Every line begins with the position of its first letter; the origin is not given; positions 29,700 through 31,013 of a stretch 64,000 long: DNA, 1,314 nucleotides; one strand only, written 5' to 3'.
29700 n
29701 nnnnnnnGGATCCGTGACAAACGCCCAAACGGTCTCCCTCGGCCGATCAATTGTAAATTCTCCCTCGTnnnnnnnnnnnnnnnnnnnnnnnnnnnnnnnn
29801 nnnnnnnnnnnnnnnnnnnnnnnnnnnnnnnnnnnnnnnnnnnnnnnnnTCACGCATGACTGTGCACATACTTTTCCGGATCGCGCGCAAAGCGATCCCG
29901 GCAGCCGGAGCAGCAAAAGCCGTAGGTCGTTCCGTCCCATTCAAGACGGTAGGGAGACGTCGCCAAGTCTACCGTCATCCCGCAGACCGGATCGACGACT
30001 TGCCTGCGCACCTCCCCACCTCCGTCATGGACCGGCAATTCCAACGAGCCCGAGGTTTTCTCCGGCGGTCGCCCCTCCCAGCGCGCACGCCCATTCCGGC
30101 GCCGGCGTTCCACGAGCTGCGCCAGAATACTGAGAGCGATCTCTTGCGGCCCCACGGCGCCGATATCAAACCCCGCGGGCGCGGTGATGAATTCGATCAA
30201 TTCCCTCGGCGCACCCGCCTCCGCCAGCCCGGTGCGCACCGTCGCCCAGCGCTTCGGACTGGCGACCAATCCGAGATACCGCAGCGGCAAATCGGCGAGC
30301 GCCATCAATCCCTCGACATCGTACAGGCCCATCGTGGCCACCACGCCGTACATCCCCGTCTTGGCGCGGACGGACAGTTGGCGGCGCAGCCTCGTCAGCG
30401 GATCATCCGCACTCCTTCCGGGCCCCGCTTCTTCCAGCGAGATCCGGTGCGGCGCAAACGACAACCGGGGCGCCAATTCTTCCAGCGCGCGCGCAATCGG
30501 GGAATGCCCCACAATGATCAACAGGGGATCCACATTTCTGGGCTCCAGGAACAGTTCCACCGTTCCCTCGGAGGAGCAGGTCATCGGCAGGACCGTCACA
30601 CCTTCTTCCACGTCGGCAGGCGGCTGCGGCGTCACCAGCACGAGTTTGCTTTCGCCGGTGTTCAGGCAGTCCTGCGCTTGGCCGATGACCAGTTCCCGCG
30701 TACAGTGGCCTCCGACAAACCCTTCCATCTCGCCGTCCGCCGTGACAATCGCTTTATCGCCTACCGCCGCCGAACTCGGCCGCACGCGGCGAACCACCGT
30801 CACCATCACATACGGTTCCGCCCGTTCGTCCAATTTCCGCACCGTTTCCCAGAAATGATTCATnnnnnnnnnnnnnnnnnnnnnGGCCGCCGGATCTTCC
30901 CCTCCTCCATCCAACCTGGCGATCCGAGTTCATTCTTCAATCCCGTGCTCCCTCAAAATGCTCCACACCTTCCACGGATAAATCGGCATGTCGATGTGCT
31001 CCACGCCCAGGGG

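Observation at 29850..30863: XdhC/CoxF-type maturation factor fused to a YHS (TRASH-like) putative copper-binding domain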

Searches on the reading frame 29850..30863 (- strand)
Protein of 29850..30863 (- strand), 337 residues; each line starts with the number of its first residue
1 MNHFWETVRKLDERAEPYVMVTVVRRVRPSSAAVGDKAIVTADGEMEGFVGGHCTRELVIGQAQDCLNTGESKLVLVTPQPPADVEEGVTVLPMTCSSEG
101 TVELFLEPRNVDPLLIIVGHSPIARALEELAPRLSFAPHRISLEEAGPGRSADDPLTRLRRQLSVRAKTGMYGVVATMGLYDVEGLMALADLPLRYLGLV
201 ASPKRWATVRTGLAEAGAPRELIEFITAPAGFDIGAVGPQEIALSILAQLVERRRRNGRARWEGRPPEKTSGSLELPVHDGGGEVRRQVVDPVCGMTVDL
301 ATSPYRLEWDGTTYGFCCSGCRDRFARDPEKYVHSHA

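Call 5: search_protein_families(library=pfam, proteins=[window:29850-30863:-], max_evalue=0.01)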
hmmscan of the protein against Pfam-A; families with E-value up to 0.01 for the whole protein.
window:29850-30863:- (337 aa): 5 families
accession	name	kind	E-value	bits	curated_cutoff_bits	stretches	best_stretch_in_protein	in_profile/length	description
PF13478.12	XdhC_C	-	6.3e-19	69.2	29.7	1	115-250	1-125/125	XdhC Rossmann domain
PF02625.21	XdhC_CoxI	-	1.9e-15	57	24.3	1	13-75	3-65/68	XdhC and CoxI family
PF04945.19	YHS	-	2.3e-15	56.8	30.3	1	289-334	1-45/47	YHS domain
PF24273.1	TRASH_HVO_1752_C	-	6e-05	23.5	27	1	294-327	7-38/47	HVO_1752, C-terminal TRASH domain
PF06467.20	zf-FCS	-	0.00041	20.5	22.4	1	302-325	16-39/39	MYM-type Zinc finger with FCS sequence motif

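Call 6: search_protein_families(library=ncbifam, proteins=[window:29850-30863:-], max_evalue=0.01)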
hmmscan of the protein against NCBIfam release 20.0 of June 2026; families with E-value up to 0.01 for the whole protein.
window:29850-30863:- (337 aa): 2 families
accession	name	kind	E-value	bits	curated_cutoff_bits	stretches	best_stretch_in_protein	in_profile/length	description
NF045664.1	XdhC_rel_AOR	equivalog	2.2e-18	66.6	350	2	169-255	258-345/346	XdhC family aldehyde oxidoreductase maturation factor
TIGR02964.1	xanthine_xdhC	equivalog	3.3e-06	26.8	161.6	1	188-251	182-246/246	xanthine dehydrogenase accessory protein XdhC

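Call 7: find_homologous_proteins(query=window:29850-30863:-, max_evalue=0.00001)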
Query window:29850-30863:- (337 aa): 3184 proteins with E <= 0.00001 among 8000 candidates; the best 120 are listed.
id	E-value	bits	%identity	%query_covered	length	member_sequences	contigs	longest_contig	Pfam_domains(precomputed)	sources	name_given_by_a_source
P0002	1.5e-224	762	100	100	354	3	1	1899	PF02625.22,PF13478.13,PF04945.20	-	-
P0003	1.6e-157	542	73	100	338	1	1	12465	PF02625.22,PF13478.13,PF04945.20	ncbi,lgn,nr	ncbi:MAG: XdhC family protein [Alicyclobacillaceae bacterium]|nr:XdhC family protein [Alicyclobacill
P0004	3.4e-155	534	72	100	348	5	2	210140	PF02625.22,PF13478.13,PF04945.20,PF24273.2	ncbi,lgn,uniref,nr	ncbi:XdhC family protein [Alicyclobacillus pomorum]|uniref:XdhC family protein n=1 Tax=Alicyclobacil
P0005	4.6e-152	524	71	100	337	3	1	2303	PF02625.22,PF13478.13,PF04945.20,PF24273.2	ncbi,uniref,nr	ncbi:MAG: XdhC family protein [Alicyclobacillus herbarius]|uniref:XdhC family protein n=1 Tax=Alicyc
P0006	1.8e-151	522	70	100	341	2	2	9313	PF02625.22,PF13478.13,PF04945.20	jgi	jgi:xanthine dehydrogenase accessory factor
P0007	4.8e-151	521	71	100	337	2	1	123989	PF02625.22,PF13478.13,PF04945.20,PF24273.2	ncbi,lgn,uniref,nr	ncbi:XdhC family protein [Alicyclobacillus shizuokensis]|uniref:XdhC family protein n=1 Tax=Alicyclo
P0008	1.1e-150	520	70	100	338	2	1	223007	PF02625.22,PF13478.13,PF04945.20,PF24273.2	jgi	jgi:xanthine dehydrogenase accessory factor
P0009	1.3e-150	519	69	100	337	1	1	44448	PF02625.22,PF13478.13,PF04945.20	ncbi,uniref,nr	ncbi:XdhC family protein [Alicyclobacillus kakegawensis]|uniref:XdhC family protein n=1 Tax=Alicyclo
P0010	3.5e-150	518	70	100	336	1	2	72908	PF02625.22,PF13478.13,PF04945.20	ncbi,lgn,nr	ncbi:MAG: XdhC family protein [Thermoflavifilum sp.]|nr:XdhC family protein [Thermoflavifilum sp.] M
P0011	1.1e-148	513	71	100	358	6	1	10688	PF02625.22,PF13478.13,PF04945.20,PF24273.2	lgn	-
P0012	4.8e-148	511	69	99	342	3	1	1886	PF02625.22,PF13478.13,PF04945.20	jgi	jgi:xanthine dehydrogenase accessory factor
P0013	1.4e-147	509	69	100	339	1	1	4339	PF02625.22,PF13478.13,PF04945.20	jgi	jgi:xanthine dehydrogenase accessory factor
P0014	2.1e-147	509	69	100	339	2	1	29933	PF02625.22,PF13478.13,PF04945.20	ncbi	-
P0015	2.8e-147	508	71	100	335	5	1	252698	PF02625.22,PF13478.13,PF04945.20,PF24273.2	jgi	jgi:xanthine dehydrogenase accessory factor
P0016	3.8e-147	508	70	100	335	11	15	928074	PF02625.22,PF13478.13,PF04945.20,PF24273.2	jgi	jgi:xanthine dehydrogenase accessory factor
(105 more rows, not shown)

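Call 14: find_related_loci(query=A1, collection=genome_contigs, flank=10000)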
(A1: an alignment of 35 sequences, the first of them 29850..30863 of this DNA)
Query A1 (337 aa) in genome_contigs; peptide patterns used: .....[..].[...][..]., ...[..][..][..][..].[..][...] (x = any residue, [..] = any of these).
600 stretches matched a pattern (row limit reached: there are more); 482 encode a relative of the query (tblastn E <= 1e-3); the best 80 are kept; 80 distinct loci.
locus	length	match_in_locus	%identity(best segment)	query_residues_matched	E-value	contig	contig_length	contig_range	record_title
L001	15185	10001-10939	40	1-335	6e-68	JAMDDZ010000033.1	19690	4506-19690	MAG: Bacillota bacterium isolate FK_Sedi_B_Bin.12 NODE_9584_length_19690_cov_3.12537, whole genome shotgun sequence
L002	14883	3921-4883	39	2-336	3e-64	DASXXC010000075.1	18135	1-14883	MAG TPA_asm: Thermoanaerobaculia bacterium isolate SMAG_U4788 k141_54037, whole genome shotgun sequence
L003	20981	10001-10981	40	3-333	2e-61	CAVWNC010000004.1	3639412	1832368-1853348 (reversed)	MAG: uncultured Acidobacteriota bacterium isolate MFD09368.bin.2.205 genome assembly, contig: contig_6402, whole genome 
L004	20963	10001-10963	37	1-333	1e-58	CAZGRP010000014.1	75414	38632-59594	MAG TPA_asm: uncultured Cytophagia bacterium isolate SRP216583_co2_59 genome assembly, contig: NODE_119_length_75414_cov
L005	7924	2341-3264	40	11-333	1e-56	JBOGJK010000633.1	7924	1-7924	MAG: Thermoanaerobaculia bacterium isolate H1-B1_metabat2.bin.190_sub k127_910678, whole genome shotgun sequence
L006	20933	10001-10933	39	11-333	2e-56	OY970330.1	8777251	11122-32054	MAG: Thermoanaerobaculaceae bacterium isolate MFD05537.bin.c.1 genome assembly, chromosome: 1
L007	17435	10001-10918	38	11-334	9e-57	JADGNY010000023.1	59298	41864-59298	MAG: Thermoanaerobaculia bacterium isolate Chersky.31_28 contig-100_86, whole genome shotgun sequence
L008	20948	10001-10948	35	1-332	8e-56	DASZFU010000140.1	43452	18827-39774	MAG TPA_asm: Candidatus Angelobacter sp. isolate SMAG_U6530 k141_5201808, whole genome shotgun sequence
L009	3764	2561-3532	36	1-333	5e-56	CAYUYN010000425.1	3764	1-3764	MAG TPA_asm: uncultured Anaerolineales bacterium isolate SRP136066_co1_412 genome assembly, contig: NODE_47964_length_37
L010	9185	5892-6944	35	1-332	1e-55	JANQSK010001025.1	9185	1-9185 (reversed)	MAG: Anaerolineae bacterium isolate IP29b_bin.94 k99_448188, whole genome shotgun sequence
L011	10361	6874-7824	36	4-333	2e-54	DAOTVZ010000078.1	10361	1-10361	MAG TPA_asm: Ktedonobacteraceae bacterium isolate H111_94 k127_2125737, whole genome shotgun sequence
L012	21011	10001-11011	36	2-334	1e-54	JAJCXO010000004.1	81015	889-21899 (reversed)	MAG: Acidobacteriota bacterium isolate OFTM223 OFTM223_3, whole genome shotgun sequence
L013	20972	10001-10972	37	11-335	2e-54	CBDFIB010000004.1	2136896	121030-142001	MAG: Dehalococcoidia bacterium isolate 7cd25a05-99ee-4af3-888e-ade58bc44bba genome assembly, contig: contig_4, whole gen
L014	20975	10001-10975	36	2-333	8e-54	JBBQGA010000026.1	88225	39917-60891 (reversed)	MAG: Chloroflexia bacterium isolate Co_metawrap_993 Cmw_993_k141_26596107_length_88225_cov_11.9990, whole genome shotgun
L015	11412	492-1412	34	10-333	2e-53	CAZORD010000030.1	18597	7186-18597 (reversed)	MAG TPA_asm: uncultured bacterium isolate SRP092902_co1_399 genome assembly, contig: NODE_4298_length_18597_cov_32.69010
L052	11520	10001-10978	36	10-333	2e-43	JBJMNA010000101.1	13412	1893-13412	MAG: Chloroflexota bacterium isolate H1_18_all_fractions_metab_conc_23_RIF_CHLX_70_21 k255_2507952, whole genome shotgun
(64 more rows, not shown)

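Call 17: search_solved_structures(query=window:29850-30863:-, max_evalue=1, show_alignments=3)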
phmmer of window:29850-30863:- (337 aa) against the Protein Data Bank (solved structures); distinct sequences matched with E-value up to 1: 6.
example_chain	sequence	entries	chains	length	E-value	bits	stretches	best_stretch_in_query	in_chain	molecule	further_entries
2we7_A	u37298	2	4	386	2.4e-07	33.4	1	179-275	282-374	Xanthine dehydrogenase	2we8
3on5_A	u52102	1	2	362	8e-06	28.4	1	182-257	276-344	BH1974 protein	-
2inp_A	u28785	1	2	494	0.026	16.8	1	303-334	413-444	Phenol hydroxylase component phN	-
3u52_A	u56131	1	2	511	0.027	16.8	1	303-334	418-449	Phenol hydroxylase component phN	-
2inn_A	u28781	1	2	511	0.027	16.8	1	303-334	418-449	Phenol hydroxylase component phN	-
9nri_BV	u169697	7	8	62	0.73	12.1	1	293-327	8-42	Large ribosomal subunit protein eL24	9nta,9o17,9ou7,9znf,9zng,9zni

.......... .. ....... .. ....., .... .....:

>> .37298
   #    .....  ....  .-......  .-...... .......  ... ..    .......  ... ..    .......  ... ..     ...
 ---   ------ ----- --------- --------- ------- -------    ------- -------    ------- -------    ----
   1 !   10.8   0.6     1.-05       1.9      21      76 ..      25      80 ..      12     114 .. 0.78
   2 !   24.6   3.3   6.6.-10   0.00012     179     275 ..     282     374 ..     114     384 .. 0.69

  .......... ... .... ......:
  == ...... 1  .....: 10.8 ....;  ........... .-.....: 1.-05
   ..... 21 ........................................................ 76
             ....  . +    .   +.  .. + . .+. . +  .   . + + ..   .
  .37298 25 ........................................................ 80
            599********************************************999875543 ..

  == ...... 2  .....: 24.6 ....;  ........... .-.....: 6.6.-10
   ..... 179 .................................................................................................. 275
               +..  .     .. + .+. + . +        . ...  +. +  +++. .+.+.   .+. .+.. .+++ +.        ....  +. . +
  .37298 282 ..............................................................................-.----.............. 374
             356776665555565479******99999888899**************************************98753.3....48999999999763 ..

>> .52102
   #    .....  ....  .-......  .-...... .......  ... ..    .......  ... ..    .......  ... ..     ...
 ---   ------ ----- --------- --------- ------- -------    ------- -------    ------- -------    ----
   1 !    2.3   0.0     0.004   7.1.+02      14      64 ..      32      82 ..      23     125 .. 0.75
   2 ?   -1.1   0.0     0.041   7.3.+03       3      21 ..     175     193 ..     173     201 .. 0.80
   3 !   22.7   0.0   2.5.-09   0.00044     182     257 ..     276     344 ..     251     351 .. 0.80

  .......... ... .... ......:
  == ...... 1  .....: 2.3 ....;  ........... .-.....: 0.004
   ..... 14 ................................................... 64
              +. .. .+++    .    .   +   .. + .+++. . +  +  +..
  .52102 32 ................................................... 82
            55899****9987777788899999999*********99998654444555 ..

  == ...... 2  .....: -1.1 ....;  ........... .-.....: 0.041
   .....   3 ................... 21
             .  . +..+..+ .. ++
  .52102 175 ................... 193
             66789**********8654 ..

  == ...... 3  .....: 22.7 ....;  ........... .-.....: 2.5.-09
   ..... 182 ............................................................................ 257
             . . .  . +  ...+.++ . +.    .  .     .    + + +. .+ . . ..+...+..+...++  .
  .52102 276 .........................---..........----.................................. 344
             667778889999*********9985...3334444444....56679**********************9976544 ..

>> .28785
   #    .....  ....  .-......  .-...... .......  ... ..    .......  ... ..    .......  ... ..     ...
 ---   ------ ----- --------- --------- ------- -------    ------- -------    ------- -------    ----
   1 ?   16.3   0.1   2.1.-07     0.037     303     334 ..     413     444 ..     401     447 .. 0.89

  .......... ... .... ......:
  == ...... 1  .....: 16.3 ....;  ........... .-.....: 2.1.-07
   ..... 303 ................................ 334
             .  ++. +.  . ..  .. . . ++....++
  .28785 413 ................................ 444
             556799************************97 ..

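Call 23: search_dna_similar(query=window:29850-30863:-, collection=plasmids, mode=protein, max_rows=40, max_evalue=1e-8)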
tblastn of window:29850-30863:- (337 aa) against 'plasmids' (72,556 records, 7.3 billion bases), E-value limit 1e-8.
Records with a match: 39; places in all: 41; records where one place covers at least 80% of the query: 6.
Best place of each record, by identity: 60-80% 4; <60% 35.
By first word of the organism name: Haloarcula 6; Roseomonas 4; Bradyrhizobium 3; Escherichia 3; Caballeronia 2; Rhizobium 2; Roseivivax 2; Afipia 2; Haloterrigena 2; Natronorubrum 1; and 12 more.
By predicted mobility (MOB-suite, as given by PLSDB): non-mobilizable 31; conjugative 6; mobilizable 2.
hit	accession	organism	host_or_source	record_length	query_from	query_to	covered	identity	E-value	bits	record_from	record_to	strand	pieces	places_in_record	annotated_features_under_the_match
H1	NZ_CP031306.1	Natronorubrum bangense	Cell culture,The Bange salt-alkaline ...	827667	9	333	96%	37.0%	1e-42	164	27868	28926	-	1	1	XdhC family protein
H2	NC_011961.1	Thermomicrobium roseum DSM 5159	-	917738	11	335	96%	37.0%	6e-49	182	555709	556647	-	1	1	XdhC family protein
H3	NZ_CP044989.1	Deinococcus sp. AJ005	single cell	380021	2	333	99%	33.8%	3e-40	157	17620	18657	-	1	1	XdhC family protein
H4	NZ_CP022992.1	Paraburkholderia aromaticivorans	-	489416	9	333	96%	32.7%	2e-34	140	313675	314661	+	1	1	XdhC family protein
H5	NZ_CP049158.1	Caballeronia sp. SBC1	whole organism,soil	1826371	6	333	97%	30.7%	1e-27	120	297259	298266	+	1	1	none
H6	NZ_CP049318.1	Caballeronia sp. SBC2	whole organism,soil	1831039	6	333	97%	30.7%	1e-27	120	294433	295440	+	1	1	none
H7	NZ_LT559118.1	Nonomuraea gerenzanensis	-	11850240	8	251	72%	36.7%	9e-22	103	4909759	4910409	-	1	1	none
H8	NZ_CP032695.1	Rhizobium jaguaris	Calliandra grandiflora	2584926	6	251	73%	36.0%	1e-25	115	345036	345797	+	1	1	none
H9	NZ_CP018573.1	Marivivens sp. JLT3646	cell culture,shallow-sea hydrothermal ...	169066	9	250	72%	36.3%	2e-26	117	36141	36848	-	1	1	XdhC family protein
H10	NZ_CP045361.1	Roseivivax sp. THAF40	pure culture,Surface of a polyethylene ...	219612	2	251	74%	34.6%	2e-28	123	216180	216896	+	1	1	XdhC family protein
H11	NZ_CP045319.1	Roseivivax sp. THAF197b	pure culture,Surface of a polyethylene ...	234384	2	251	74%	34.6%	2e-28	123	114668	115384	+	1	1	XdhC family protein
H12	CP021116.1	Aestuarium zhoushanense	pure culture,tidal flat sample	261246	9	250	72%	35.5%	3e-25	114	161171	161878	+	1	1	XdhC /CoxI family-like protein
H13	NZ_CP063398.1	Rhizobium sp. SL42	Amphicarpaea bracteata,Whole ...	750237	2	251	74%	34.1%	6e-31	130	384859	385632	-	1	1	XdhC/CoxI family protein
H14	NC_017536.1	Afipia carboxidovorans OM4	-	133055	6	251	73%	34.6%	2e-18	94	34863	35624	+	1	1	XdhC family protein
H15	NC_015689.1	Afipia carboxidovorans OM5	-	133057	6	251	73%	34.6%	2e-18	94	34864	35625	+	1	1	XdhC family protein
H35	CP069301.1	Bradyrhizobium sp. PSBB068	monoisolate,Minnesota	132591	279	333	16%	52.7%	5e-9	65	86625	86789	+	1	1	heavy metal translocating P-type ATPase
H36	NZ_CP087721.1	Roseomonas sp. OT10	single cell,human skin swab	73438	289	333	13%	62.2%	5e-9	65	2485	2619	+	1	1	heavy metal translocating P-type ATPase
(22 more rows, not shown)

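Call 25: get_annotated_region(hit=H15, flank=9000)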
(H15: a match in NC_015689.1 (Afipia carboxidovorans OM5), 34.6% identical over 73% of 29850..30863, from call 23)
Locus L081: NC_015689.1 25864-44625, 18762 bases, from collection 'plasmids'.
description: Afipia carboxidovorans OM5 plasmid pHCG3, complete sequence
organism: Afipia carboxidovorans OM5 (NCBI taxid 504832)
taxonomy: Bacteria; Pseudomonadota; Alphaproteobacteria; Hyphomicrobiales; Nitrobacteraceae; Afipia; Afipia carboxidovorans; Afipia carboxidovorans OM5
host: -; source: -; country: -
typing (MOB-suite, as given by PLSDB): conjugative; replicon rep_cluster_503; relaxase MOBQ; mating-pair formation MPF_T
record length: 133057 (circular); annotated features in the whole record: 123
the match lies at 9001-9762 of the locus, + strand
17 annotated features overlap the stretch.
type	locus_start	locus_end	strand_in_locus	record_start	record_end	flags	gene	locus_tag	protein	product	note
CDS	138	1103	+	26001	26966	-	-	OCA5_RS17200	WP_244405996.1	transporter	-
CDS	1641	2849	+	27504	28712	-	-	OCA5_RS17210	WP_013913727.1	MHYT domain-containing protein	-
CDS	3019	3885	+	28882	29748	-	coxM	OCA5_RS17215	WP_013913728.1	carbon monoxide dehydrogenase medium subunit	-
CDS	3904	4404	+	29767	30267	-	coxS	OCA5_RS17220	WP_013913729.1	carbon monoxide dehydrogenase small subunit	-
CDS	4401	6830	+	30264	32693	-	-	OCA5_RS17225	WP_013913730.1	aerobic carbon-monoxide dehydrogenase large subunit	-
CDS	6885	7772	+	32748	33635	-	-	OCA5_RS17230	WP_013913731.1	MoxR family ATPase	-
CDS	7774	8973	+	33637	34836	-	-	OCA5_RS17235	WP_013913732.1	VWA domain-containing protein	-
CDS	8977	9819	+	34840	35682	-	-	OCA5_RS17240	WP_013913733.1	XdhC family protein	-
CDS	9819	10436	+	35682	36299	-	-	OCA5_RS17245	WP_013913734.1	carbon monoxide dehydrogenase subunit G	-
CDS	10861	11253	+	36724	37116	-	-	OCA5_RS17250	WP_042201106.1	MHYT domain-containing protein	-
CDS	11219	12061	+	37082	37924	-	-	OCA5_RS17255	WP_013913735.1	MHYT domain-containing protein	-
CDS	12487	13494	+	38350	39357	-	-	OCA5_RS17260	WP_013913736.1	XdhC family protein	-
CDS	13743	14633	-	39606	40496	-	-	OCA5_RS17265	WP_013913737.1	DMT family transporter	GO:0055085 - transmembrane transport [Evidence IEA]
CDS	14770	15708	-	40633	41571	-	-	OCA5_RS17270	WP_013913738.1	LysR family transcriptional regulator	-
CDS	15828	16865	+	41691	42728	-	-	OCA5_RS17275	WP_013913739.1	class 1 fructose-bisphosphatase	GO:0005975 - carbohydrate metabolic process [Evidence IEA]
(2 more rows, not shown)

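Call 26: get_annotated_region(hit=H2, flank=8000)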
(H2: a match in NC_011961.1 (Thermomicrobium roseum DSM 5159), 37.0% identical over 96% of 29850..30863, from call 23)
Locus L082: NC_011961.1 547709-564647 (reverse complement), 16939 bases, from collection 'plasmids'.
description: Thermomicrobium roseum DSM 5159 plasmid unnamed, complete sequence
organism: Thermomicrobium roseum DSM 5159 (NCBI taxid 309801)
taxonomy: Bacteria; Thermomicrobiota; Thermomicrobia; Thermomicrobiales; Thermomicrobiaceae; Thermomicrobium; Thermomicrobium roseum; Thermomicrobium roseum DSM 5159
host: -; source: -; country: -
typing (MOB-suite, as given by PLSDB): non-mobilizable
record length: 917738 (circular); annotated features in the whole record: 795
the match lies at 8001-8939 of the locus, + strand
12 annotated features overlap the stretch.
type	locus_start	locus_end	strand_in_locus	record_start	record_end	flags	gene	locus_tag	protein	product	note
CDS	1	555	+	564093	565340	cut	-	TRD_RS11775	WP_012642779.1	GAF domain-containing sensor histidine kinase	-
CDS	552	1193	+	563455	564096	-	-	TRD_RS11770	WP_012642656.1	response regulator transcription factor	GO:0000160 - phosphorelay signal transduction system [Evidence IEA]; GO:0006355 - regulation of DNA-templated ...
CDS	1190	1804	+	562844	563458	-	-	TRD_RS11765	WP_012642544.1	nucleotidyltransferase family protein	-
CDS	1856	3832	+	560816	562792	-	-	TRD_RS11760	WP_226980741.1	S9 family peptidase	-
CDS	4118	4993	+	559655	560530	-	-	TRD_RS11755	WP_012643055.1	xanthine dehydrogenase family protein subunit M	-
CDS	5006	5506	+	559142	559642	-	-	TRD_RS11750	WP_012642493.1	(2Fe-2S)-binding protein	-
CDS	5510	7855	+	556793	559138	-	-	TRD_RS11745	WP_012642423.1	aerobic carbon-monoxide dehydrogenase large subunit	-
CDS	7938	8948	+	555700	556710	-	-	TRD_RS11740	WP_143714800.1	XdhC family protein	-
CDS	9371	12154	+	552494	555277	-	acnA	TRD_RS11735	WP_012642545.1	aconitate hydratase AcnA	GO:0006099 - tricarboxylic acid cycle [Evidence IEA]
CDS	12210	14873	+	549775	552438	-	-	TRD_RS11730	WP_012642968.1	pitrilysin family protein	-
CDS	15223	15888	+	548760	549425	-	-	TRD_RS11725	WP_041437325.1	chlorite dismutase family protein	-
CDS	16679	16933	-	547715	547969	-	-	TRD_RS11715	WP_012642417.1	hypothetical protein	-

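Call 44: predict_structure(alignment_id=A1)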
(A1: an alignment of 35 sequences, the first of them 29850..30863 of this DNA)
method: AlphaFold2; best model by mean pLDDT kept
length: 337 residues; sequences in the alignment: 35
mean_pLDDT: 88.4   pTM: 0.67
mean pLDDT of the five models: 88.4, 87.0, 86.4, 86.1, 85.4
residues with pLDDT >= 90: 228; 70-90: 77; 50-70: 15; < 50: 17
segments of 3 or more residues with pLDDT < 50: 270-285
pLDDT, mean of each block of 10 residues (from residue 1): 87 87 93 95 93 91 90 94 91 86 94 93 98 94 80 85 75 96 97 95 96 97 96 91 97 81 76 40 62 92 95 95 96 72
secondary structure, 60 per line:
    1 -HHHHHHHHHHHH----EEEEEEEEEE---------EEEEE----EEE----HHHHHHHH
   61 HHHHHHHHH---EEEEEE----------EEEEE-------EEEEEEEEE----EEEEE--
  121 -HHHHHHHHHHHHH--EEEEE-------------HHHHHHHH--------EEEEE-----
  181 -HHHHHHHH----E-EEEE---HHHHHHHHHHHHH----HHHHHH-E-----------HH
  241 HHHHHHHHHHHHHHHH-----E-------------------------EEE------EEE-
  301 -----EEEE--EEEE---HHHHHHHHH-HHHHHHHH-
elements in order: H2-13 E18-27 E37-41 E46-48 H53-69 E73-78 E89-93 E101-109 E114-118 H122-134 E137-141 H155-162 E171-175 H182-189 E196-199 H203-215 H220-225 H239-256 E288-290 E297-299 E306-309 E312-315 H319-327 H329-336

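Call 46: get_annotated_region(hit=H36, flank=4000)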
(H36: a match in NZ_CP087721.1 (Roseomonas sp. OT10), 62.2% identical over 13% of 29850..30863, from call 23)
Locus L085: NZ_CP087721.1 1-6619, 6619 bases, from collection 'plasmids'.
description: Roseomonas sp. OT10 plasmid pOT10-2, complete sequence
organism: Roseomonas sp. OT10 (NCBI taxid 2897332)
taxonomy: Bacteria; Pseudomonadota; Alphaproteobacteria; Rhodospirillales; Acetobacteraceae; Roseomonas; Roseomonas sp. OT10
host: -; source: single cell,human skin swab; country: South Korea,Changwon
typing (MOB-suite, as given by PLSDB): non-mobilizable
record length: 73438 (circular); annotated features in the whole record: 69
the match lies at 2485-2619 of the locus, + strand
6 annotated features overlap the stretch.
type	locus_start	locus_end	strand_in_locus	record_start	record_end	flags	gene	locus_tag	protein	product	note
CDS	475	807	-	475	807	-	-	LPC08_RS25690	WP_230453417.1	four-helix bundle copper-binding protein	-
CDS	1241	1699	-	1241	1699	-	-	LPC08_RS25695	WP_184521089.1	DUF411 domain-containing protein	-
CDS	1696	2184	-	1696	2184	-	cueR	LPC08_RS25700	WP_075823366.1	Cu(I)-responsive transcriptional regulator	GO:0006878 - intracellular copper ion homeostasis [Evidence IEA]; GO:0006355 - regulation of DNA-templated ...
CDS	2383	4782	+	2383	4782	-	-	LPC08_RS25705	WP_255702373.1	heavy metal translocating P-type ATPase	-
CDS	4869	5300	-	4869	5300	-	-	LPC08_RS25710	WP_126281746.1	hypothetical protein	-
CDS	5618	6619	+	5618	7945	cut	-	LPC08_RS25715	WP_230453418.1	copper resistance system multicopper oxidase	GO:0006825 - copper ion transport [Evidence IEA]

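Call 47: get_annotated_region(hit=H35, flank=4000)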
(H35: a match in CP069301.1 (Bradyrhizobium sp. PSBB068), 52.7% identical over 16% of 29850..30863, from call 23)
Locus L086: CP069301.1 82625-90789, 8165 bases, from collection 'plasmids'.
description: Bradyrhizobium sp. PSBB068 plasmid unnamed, complete sequence
organism: Bradyrhizobium sp. PSBB068 (NCBI taxid 2715960)
taxonomy: Bacteria; Pseudomonadota; Alphaproteobacteria; Hyphomicrobiales; Nitrobacteraceae; Bradyrhizobium; Bradyrhizobium sp. PSBB068
host: -; source: monoisolate,Minnesota; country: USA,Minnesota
typing (MOB-suite, as given by PLSDB): conjugative; relaxase MOBP; mating-pair formation MPF_T
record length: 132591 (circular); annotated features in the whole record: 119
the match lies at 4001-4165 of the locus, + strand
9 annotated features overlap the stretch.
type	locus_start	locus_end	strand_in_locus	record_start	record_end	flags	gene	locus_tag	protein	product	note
CDS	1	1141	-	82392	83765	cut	-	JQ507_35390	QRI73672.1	copper oxidase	-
CDS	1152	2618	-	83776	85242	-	-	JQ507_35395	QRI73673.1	TolC family protein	-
CDS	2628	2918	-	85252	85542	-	-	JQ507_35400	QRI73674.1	hypothetical protein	-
CDS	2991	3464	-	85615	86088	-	-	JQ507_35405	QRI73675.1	hypothetical protein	-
CDS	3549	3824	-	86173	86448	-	-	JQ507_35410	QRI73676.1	metal-sensitive transcriptional regulator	-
CDS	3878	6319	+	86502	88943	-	-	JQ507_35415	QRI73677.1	heavy metal translocating P-type ATPase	-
CDS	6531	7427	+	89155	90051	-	-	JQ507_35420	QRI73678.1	NAD(P)/FAD-dependent oxidoreductase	-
CDS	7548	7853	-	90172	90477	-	-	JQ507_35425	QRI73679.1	hypothetical protein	-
CDS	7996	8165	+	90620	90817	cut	-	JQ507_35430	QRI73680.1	hypothetical protein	-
